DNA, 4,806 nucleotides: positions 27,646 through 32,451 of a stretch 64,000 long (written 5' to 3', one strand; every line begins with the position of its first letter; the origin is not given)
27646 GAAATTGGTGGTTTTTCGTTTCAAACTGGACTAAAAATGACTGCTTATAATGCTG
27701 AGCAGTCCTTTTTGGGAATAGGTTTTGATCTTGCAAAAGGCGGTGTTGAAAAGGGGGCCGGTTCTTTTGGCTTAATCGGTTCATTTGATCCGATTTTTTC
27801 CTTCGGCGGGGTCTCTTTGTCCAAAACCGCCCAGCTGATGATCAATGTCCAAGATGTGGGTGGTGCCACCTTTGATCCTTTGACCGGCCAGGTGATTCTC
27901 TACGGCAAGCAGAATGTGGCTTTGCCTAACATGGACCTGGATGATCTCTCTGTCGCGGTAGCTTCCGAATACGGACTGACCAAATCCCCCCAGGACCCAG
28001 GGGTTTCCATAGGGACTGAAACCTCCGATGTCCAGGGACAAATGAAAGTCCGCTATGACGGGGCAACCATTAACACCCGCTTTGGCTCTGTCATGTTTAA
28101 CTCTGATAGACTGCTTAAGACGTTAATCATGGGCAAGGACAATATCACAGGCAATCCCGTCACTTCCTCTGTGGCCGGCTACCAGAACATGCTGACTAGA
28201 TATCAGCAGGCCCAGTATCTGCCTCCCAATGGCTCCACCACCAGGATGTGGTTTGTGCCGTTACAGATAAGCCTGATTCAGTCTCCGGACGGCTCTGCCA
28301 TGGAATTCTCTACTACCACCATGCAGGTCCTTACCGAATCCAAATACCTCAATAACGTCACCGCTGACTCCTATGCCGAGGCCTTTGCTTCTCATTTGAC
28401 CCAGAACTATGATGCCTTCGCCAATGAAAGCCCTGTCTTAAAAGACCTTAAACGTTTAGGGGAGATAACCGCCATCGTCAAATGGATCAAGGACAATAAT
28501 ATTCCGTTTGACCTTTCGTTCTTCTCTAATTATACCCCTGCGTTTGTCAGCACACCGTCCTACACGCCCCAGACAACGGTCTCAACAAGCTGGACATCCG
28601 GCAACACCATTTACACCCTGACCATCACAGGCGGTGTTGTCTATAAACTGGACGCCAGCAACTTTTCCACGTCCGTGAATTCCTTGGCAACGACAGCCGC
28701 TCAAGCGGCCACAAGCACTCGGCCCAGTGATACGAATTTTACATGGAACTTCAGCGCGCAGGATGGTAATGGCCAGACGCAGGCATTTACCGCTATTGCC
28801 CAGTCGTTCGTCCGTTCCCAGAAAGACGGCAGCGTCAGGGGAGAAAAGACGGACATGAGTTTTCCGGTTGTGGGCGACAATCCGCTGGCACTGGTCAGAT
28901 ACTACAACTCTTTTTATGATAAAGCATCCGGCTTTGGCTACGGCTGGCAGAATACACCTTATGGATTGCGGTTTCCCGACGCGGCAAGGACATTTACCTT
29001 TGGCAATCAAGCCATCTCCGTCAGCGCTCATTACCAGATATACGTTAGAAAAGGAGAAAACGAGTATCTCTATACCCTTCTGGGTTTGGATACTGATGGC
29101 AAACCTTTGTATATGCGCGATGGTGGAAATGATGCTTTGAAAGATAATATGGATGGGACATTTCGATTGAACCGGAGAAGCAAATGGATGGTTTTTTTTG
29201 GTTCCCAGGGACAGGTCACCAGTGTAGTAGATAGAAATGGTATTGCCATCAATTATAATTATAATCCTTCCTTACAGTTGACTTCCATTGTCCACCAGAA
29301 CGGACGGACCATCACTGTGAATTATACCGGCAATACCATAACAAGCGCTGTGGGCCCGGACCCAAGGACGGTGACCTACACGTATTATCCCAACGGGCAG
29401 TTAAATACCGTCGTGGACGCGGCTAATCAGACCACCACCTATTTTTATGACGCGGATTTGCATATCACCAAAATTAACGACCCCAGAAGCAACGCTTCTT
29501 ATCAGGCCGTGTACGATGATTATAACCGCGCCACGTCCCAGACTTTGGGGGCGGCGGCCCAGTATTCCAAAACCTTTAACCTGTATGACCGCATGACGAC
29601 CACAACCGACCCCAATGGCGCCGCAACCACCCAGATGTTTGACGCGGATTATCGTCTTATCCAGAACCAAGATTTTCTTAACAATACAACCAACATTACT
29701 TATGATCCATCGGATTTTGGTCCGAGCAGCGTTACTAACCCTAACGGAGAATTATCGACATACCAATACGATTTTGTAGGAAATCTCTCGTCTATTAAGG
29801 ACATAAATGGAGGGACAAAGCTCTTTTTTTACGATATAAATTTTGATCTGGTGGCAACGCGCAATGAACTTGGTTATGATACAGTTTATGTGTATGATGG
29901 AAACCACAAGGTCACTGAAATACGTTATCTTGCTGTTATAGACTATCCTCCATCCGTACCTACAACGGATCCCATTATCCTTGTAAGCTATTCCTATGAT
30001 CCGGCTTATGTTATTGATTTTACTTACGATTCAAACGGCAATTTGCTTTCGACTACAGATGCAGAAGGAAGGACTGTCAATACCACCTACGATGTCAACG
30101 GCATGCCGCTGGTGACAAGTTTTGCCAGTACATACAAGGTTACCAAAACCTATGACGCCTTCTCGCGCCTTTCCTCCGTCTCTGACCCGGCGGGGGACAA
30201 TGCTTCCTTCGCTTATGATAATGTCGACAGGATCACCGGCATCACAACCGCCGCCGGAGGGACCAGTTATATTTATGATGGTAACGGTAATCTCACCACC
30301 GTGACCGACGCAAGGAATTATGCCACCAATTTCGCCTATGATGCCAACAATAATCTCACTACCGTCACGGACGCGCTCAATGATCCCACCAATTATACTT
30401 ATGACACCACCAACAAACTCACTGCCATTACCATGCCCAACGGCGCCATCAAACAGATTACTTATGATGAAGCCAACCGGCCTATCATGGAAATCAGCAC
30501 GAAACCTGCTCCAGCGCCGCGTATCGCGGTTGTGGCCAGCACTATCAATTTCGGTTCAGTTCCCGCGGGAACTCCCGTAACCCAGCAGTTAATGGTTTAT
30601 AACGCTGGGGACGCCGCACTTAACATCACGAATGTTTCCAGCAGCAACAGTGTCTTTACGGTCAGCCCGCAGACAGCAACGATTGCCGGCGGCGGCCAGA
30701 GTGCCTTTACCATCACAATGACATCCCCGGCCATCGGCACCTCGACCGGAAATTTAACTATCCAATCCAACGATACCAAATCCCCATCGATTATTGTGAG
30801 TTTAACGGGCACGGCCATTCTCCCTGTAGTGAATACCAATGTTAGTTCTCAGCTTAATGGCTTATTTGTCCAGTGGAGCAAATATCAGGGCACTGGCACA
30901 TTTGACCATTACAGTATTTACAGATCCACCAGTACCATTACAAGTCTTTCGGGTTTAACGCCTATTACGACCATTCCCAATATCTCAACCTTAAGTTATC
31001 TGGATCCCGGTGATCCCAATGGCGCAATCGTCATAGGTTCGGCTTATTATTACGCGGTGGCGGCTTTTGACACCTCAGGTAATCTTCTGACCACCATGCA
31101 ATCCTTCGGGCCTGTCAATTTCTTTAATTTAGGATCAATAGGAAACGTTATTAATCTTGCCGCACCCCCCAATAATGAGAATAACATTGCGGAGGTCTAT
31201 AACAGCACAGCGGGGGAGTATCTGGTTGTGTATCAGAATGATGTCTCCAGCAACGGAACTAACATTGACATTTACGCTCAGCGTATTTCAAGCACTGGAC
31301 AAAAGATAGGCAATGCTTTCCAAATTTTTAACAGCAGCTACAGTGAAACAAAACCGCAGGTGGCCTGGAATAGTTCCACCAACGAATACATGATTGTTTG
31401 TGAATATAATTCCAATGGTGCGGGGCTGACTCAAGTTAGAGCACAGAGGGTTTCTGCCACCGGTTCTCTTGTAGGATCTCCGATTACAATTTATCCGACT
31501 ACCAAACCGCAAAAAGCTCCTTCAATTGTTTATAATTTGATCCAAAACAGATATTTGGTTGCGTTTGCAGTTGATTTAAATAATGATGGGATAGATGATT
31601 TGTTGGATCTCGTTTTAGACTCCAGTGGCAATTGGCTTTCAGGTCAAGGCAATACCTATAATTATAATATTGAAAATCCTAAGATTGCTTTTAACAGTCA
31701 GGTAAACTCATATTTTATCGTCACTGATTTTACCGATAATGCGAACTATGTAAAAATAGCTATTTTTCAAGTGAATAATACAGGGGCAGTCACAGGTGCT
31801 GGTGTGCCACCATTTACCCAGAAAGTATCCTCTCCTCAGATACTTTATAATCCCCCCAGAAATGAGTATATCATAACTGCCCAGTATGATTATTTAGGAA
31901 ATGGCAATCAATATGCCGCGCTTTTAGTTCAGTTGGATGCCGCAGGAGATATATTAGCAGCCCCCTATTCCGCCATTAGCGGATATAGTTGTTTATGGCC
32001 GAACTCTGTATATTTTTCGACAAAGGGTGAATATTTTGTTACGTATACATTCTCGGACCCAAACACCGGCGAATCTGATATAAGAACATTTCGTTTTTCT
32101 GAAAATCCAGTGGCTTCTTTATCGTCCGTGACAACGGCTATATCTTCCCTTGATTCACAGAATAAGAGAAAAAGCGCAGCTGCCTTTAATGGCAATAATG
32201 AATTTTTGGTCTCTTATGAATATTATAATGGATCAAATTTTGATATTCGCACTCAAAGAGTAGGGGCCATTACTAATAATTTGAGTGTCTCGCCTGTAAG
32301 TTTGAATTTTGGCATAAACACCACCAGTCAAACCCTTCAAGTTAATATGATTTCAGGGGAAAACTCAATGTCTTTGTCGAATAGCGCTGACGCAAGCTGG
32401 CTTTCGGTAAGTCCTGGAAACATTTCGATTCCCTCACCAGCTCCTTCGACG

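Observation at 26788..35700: RHS core-end motif (DPxGL) located near the N-terminus of a ~2900-aa multidomain surface protein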

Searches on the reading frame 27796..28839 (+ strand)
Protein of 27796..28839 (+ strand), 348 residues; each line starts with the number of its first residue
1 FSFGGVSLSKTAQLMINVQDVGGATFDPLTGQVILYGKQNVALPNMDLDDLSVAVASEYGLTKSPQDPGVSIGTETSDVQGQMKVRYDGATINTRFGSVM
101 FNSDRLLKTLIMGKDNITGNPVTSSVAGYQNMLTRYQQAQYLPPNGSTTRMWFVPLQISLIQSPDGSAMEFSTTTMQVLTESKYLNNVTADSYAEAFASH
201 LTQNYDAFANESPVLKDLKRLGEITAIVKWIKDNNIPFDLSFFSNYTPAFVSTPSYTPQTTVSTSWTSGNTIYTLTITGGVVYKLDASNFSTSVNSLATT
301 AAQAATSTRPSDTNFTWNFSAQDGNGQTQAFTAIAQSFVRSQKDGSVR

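Call 26: find_related_loci(query=A1, collection=genome_contigs, flank=10000)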
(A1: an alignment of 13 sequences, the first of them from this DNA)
Query A1 (348 aa) in genome_contigs; peptide patterns used: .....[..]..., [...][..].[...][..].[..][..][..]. (x = any residue, [..] = any of these).
138 stretches matched a pattern; 72 encode a relative of the query (tblastn E <= 1e-3); 72 distinct loci.
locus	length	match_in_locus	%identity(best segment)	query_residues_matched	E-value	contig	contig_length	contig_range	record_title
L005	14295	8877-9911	61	3-348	4e-132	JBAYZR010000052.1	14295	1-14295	MAG: Pedobacter sp. isolate SO_2017_CLC_61 scaffold_6384_c1_PH3_2017, whole genome shotgun sequence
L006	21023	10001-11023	58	2-347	2e-129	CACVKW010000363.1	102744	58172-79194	Olavius sp. associated proteobacterium Delta 1 isolate mag2:49deedb4-927c-43a8-ad40-04e63e16f3c8 genome assembly, contig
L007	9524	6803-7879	54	3-325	6e-112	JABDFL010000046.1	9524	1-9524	MAG: Candidatus Omnitrophota bacterium isolate BWOrgControl_Nextera26_MAG2 3300020977.a:Ga0206818_1176, whole genome sho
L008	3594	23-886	61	63-348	5e-113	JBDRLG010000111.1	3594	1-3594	MAG: Candidatus Omnitrophota bacterium isolate MEGAHIT-group-1.764 k141_10136751, whole genome shotgun sequence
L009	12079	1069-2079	51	2-348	6e-110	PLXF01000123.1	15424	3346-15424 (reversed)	MAG: Parachlamydiales bacterium isolate palsa_1448 73.20120700_P3D.493_contig_146127, whole genome shotgun sequence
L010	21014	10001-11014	50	2-348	9e-107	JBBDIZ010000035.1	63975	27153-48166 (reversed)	MAG: Simkaniaceae bacterium isolate LejiaA_41_40 Lejia_A_817_length_63975_cov_25, whole genome shotgun sequence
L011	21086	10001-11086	46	3-348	1e-104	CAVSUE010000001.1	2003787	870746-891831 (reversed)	MAG: uncultured Verrucomicrobiae bacterium isolate MFD09671.bin.1.113 genome assembly, contig: contig_81095, whole genom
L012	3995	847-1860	49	2-348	4e-106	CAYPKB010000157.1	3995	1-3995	MAG TPA_asm: uncultured bacterium isolate SRP141376_co1_3 genome assembly, contig: NODE_35163_length_3995_cov_3.410406,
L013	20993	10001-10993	48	2-347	1e-101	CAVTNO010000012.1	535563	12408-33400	MAG: uncultured Rhabdochlamydiaceae bacterium isolate MFD04780.bin.1.108 genome assembly, contig: contig_5895, whole gen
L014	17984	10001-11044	46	3-347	8e-99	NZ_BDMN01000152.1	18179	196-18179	Bathymodiolus platifrons methanotrophic gill symbiont strain HPD1508-B01-01, whole genome shotgun sequence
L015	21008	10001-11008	48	1-348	1e-98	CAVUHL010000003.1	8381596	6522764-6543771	MAG: uncultured Holophagales bacterium isolate MFD01916.bin.1.17 genome assembly, contig: contig_1998, whole genome shot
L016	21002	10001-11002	44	4-348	3e-95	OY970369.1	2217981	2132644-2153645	MAG: uncultured Chlamydiae bacterium isolate MFD06092.bin.1.176 genome assembly, chromosome: 1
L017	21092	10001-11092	44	1-348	9e-95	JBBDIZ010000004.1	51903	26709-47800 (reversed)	MAG: Simkaniaceae bacterium isolate LejiaA_41_40 Lejia_A_1122_length_51903_cov_24, whole genome shotgun sequence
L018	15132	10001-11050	44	3-348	2e-94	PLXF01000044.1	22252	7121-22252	MAG: Parachlamydiales bacterium isolate palsa_1448 73.20120700_P3D.493_contig_542661, whole genome shotgun sequence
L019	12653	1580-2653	43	3-348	3e-94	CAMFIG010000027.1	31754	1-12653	MAG: uncultured Chlamydiae bacterium isolate SRR9109408_bin.1_metaWRAP_v1.3_MAG genome assembly, contig: ERZ12289981.540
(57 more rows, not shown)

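Call 30: predict_structure(alignment_id=A1)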
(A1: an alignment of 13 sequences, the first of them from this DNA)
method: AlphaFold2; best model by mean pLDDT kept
length: 348 residues; sequences in the alignment: 13
mean_pLDDT: 81.6   pTM: 0.75
mean pLDDT of the five models: 81.6, 75.4, 71.9, 71.3, 70.7
residues with pLDDT >= 90: 135; 70-90: 163; 50-70: 20; < 50: 30
segments of 3 or more residues with pLDDT < 50: 1-3, 281-295, 337-348
pLDDT, mean of each block of 10 residues (from residue 1): 71 82 87 87 92 94 88 82 87 94 92 83 92 90 76 92 88 92 77 92 96 95 94 90 91 82 85 78 35 48 74 74 76 58 32
secondary structure, 60 per line:
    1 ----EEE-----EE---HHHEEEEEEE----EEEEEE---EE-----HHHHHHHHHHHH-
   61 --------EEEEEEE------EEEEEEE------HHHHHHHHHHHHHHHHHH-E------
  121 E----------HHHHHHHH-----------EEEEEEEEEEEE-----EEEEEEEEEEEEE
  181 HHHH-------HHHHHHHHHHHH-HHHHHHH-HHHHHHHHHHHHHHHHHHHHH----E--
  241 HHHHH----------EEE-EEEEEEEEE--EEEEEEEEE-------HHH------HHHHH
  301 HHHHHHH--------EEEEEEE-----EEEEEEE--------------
elements in order: E5-7 E21-27 E32-37 H48-59 E69-75 E82-88 H95-112 H132-139 E151-162 E168-180 H181-184 H192-203 H205-211 H213-233 H241-245 E256-258 E260-268 E271-279 H296-307 E316-322 E328-334

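Call 32: search_solved_structures(query=A1, max_evalue=1)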
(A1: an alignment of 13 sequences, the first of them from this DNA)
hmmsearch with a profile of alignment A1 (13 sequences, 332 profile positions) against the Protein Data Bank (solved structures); distinct sequences matched with E-value up to 1: 1.
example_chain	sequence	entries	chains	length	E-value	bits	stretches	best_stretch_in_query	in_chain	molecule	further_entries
9laa_A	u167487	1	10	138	0.61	12.2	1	248-300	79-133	Type IV pilin protein PilA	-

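Call 33: fold_search(model_id=the predicted structure, library=pdb)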
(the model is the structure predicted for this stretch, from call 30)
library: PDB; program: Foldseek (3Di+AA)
matches with E <= 10: 168; with E <= 0.001: 0
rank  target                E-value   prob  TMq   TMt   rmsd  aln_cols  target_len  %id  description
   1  5ig5_F                5.0e-01  0.03  0.10  0.16  15.9       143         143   12  Crystal structure of N. vectensis CaMKII-B hub at pH 4.2 (released 2016-03-23)
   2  6ct0                  5.6e-01  0.04  0.14  0.19  19.0       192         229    6  Atomic Structure of the E2 Inner Core of Human Pyruvate Dehydrogenase Complex (released 2018-04-18)
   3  6zzi_B                5.6e-01  0.04  0.13  0.17  19.7       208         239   10  Crystal structure of the catalyic domain of Corynebacterium glutamicum acetyltransferase AceF (E2p). (released 2021-08-18)
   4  5tse_A                7.1e-01  0.02  0.08  0.14  19.5       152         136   12  2.35 Angstrom Crystal Structure Minor Lipoprotein from Acinetobacter baumannii. (released 2016-11-09)
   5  6zzl_B                8.5e-01  0.03  0.14  0.18  18.3       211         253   13  Crystal structure of the catalytic domain plus N-terminal linker of the acetyltransferase AceF (E2p) from Corynebacter (released 2021-08-18)
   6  1eyg_A                9.0e-01  0.11  0.08  0.23  21.2        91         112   14  Crystal structure of chymotryptic fragment of E. coli ssb bound to two 35-mer single strand DNAS (released 2000-08-01)
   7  6zzl_A                9.0e-01  0.04  0.14  0.18  17.8       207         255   12  Crystal structure of the catalytic domain plus N-terminal linker of the acetyltransferase AceF (E2p) from Corynebacter (released 2021-08-18)
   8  2k8p_MODEL_1_A        1.1e+00  0.02  0.08  0.12  29.6       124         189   12  Characterisation of the structural features and interactions of sclerostin: molecular insight into a key regul (released 2009-02-17)
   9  6zzi_A                1.4e+00  0.02  0.13  0.17  19.4       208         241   11  Crystal structure of the catalyic domain of Corynebacterium glutamicum acetyltransferase AceF (E2p). (released 2021-08-18)
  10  8xll_C                1.6e+00  0.03  0.13  0.19  18.9       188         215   13  Structure of the native 2-oxoglutarate dehydrogenase complex (OGDHC) in the adult cortex and hippocampus (released 2025-02-05)
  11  8xll_J                1.7e+00  0.02  0.12  0.17  22.5       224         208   12  Structure of the native 2-oxoglutarate dehydrogenase complex (OGDHC) in the adult cortex and hippocampus (released 2025-02-05)
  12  7b9k_A                1.7e+00  0.02  0.12  0.12  18.3       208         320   11  Cryo-EM structure of the dihydrolipoyl transacetylase cubic core of the E. coli pyruvate dehydrogenase complex includi (released 2021-08-11)
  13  6zzi_C                1.8e+00  0.02  0.13  0.17  19.6       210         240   10  Crystal structure of the catalyic domain of Corynebacterium glutamicum acetyltransferase AceF (E2p). (released 2021-08-18)
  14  1eyg_D                1.9e+00  0.07  0.08  0.22  21.5        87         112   14  Crystal structure of chymotryptic fragment of E. coli ssb bound to two 35-mer single strand DNAS (released 2000-08-01)
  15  3ulp_C                1.9e+00  0.06  0.07  0.20  21.0        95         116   14  Plasmodium falciparum SSB complex with ssDNA (released 2012-05-09)
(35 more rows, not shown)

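Call 91: search_protein_representatives(alignment_id=A1)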
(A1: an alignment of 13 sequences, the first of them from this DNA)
Query: 13 sequences, 332 profile positions. Proteins with E-value up to 0.001 (for the whole library): 3682; up to 1e-10: 2129; up to 1e-30: 707. The best 150 are listed.
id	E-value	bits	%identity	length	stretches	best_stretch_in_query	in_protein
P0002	3.0e-158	542.5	-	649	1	2-331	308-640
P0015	6.7e-153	524.9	-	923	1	3-332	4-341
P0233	2.6e-151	519.7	-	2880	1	2-331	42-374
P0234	2.5e-148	509.9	-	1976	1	2-331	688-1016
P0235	3.2e-148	509.5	-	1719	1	2-332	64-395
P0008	9.6e-148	507.9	-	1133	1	2-332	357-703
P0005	2.2e-146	503.5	-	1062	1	2-331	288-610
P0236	5.8e-144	495.5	-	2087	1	2-331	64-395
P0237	1.7e-140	484.1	-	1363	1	2-332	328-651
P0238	5.5e-139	479.2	-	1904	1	2-332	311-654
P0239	6.0e-138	475.7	-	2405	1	2-332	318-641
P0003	6.0e-134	462.6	-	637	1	2-325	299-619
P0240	1.7e-131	454.6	-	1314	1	2-327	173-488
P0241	5.2e-131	452.9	-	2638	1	2-325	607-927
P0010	9.0e-131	452.1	-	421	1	2-252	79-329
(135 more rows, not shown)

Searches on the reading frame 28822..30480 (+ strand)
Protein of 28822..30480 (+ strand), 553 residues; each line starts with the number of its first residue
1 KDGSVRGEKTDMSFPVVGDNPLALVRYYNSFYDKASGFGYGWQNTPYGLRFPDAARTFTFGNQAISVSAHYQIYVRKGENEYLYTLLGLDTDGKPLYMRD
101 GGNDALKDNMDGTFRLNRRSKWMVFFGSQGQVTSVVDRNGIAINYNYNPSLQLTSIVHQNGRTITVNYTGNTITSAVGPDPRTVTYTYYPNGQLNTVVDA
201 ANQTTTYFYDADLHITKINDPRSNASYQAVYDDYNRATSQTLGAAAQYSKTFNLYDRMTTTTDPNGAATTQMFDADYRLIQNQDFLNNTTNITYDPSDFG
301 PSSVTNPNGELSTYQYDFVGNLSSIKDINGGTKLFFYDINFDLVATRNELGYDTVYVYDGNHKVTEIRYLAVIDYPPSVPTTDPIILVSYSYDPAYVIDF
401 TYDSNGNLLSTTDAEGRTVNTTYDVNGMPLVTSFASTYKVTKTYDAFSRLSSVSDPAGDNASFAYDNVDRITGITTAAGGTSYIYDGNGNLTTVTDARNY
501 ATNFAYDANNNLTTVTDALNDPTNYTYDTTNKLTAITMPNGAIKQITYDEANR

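Call 37: search_protein_families(library=ncbifam, proteins=[window:28822-30480:+], max_evalue=0.01)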
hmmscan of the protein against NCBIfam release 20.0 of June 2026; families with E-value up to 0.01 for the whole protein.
window:28822-30480:+ (553 aa): 2 families
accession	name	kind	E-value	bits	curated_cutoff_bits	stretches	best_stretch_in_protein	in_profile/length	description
TIGR01643.1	YD_repeat_2x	repeat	5.8e-35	118.4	15.8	5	506-545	1-40/42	YD repeat-containing protein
NF041261.1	RHS_core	equivalog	5e-22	77.6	2000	2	186-295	580-688/1261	RHS element core protein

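Call 39: search_solved_structures(query=window:28822-30480:+, max_evalue=0.001)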
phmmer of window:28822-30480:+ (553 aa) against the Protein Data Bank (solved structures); distinct sequences matched with E-value up to 0.001: 13.
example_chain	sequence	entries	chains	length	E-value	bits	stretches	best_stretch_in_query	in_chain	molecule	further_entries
7q97_A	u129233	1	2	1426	3e-27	98.8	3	395-553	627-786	Rhs family protein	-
7pq5_L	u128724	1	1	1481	5.4e-27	98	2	398-549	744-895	Tre23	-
8cp6_B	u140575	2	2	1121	2.2e-20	76.2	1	443-551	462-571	Toxin protein Tse5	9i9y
8h8a_A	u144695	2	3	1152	1.5e-19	73.4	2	398-511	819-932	Putative Rhs-family protein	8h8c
8h8b_A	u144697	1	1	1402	4.7e-19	71.8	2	397-509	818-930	Putative Rhs-family protein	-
8qjd_A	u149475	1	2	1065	2.9e-17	65.8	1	442-540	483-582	Salmonella bongori Rhs core domain (residues 360-1420)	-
8qjb_A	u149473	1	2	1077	3.4e-17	65.6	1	185-488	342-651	T6SS-associated Rhs core domain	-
8qja_A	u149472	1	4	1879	1.1e-16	63.9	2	396-550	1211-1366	Putative type VI secretion system YD repeat-containing Rhs element Vgr protein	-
8qjc_A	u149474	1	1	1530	2.6e-16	62.7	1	442-541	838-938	T6SS-associated Rhs core and toxin domain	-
8uxt_A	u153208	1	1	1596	1.5e-14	57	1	126-513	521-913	Tse15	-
8uy4_A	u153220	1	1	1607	1.6e-14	56.8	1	126-513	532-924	Tse15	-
9ifo_A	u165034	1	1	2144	8.9e-13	51.1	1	443-552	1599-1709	Teneurin-Like Protein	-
9pt5_A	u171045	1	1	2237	1.1e-12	50.7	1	443-552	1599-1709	Teneurin-like protein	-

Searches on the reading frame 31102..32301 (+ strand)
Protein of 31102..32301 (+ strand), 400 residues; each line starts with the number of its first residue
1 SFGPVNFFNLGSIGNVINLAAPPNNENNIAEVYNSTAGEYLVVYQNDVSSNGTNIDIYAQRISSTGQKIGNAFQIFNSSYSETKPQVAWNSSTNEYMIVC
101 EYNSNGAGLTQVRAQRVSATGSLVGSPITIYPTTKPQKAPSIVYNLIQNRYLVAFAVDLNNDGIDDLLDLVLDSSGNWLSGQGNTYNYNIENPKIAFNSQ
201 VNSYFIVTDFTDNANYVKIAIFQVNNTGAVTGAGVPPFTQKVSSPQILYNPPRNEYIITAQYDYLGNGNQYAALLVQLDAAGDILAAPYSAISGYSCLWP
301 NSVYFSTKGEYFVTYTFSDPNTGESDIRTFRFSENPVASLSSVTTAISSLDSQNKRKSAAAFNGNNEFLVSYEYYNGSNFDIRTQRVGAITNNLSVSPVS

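Call 55: search_protein_families(library=pfam, proteins=[window:31102-32301:+], max_evalue=1)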
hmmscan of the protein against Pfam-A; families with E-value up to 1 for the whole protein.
window:31102-32301:+ (400 aa): 1 family
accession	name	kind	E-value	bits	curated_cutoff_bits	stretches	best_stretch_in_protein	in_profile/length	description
PF01839.29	FG-GAP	-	0.19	12.1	22.1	1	153-168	5-19/37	FG-GAP repeat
